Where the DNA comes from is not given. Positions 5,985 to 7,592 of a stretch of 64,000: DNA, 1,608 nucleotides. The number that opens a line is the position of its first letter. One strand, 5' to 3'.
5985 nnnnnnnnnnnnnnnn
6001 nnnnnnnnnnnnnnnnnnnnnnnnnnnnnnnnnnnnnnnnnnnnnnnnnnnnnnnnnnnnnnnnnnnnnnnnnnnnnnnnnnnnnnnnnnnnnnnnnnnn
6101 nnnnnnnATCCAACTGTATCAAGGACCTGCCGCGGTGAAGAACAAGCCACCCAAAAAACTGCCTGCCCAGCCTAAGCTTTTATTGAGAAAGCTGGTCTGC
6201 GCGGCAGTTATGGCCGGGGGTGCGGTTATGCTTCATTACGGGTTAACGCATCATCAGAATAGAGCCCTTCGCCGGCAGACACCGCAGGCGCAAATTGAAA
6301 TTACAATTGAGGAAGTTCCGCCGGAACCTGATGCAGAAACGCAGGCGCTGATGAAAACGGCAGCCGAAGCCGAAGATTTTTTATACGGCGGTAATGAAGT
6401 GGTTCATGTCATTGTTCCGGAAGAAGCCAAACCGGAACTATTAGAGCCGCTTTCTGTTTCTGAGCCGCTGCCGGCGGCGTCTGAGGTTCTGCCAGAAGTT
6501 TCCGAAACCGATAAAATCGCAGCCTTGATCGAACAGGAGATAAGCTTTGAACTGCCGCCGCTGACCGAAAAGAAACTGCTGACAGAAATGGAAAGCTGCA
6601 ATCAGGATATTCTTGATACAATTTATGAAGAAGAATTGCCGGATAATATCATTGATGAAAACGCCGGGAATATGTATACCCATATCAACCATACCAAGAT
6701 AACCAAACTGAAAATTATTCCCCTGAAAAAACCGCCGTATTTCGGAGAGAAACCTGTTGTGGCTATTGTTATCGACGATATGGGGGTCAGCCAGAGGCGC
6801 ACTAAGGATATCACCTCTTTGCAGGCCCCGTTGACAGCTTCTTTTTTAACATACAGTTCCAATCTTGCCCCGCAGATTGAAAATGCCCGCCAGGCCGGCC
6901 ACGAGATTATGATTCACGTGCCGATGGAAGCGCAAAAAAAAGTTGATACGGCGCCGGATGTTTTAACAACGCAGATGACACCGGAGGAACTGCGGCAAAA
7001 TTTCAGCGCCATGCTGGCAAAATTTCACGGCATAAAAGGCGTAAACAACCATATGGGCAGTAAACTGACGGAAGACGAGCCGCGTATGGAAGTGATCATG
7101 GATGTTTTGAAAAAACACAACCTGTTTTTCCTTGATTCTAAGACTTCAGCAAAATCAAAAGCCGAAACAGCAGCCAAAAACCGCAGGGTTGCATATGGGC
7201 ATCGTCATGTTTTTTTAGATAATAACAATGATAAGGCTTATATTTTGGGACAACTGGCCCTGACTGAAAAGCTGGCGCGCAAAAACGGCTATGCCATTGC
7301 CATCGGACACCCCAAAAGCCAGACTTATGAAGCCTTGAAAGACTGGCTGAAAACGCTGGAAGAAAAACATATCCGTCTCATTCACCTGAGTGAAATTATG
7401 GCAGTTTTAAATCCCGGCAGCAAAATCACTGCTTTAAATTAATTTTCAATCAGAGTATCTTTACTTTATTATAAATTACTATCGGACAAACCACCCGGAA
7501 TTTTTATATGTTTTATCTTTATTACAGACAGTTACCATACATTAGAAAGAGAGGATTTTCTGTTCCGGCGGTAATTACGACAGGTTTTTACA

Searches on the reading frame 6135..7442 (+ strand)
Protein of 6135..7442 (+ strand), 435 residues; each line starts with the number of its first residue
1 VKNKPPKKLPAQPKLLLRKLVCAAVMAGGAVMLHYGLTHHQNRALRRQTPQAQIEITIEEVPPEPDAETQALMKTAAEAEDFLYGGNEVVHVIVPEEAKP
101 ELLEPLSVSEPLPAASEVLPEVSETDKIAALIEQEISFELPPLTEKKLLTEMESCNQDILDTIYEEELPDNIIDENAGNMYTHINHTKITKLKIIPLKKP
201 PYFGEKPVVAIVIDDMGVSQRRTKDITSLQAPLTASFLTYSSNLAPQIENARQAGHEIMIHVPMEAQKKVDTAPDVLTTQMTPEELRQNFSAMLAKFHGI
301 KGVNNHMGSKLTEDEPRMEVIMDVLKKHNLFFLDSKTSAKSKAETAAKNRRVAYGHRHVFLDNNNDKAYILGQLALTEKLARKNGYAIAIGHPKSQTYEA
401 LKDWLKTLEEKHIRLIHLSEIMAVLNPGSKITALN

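Call 20: search_protein_families(library=pfam, proteins=[window:6135-7442:+], max_evalue=0.00001)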
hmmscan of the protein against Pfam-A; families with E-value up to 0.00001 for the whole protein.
window:6135-7442:+ (435 aa): 1 family
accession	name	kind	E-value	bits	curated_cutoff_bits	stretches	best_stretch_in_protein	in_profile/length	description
PF04748.18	Polysacc_deac_2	-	4.6e-76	255.1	27.5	1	211-422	1-212/212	Divergent polysaccharide deacetylase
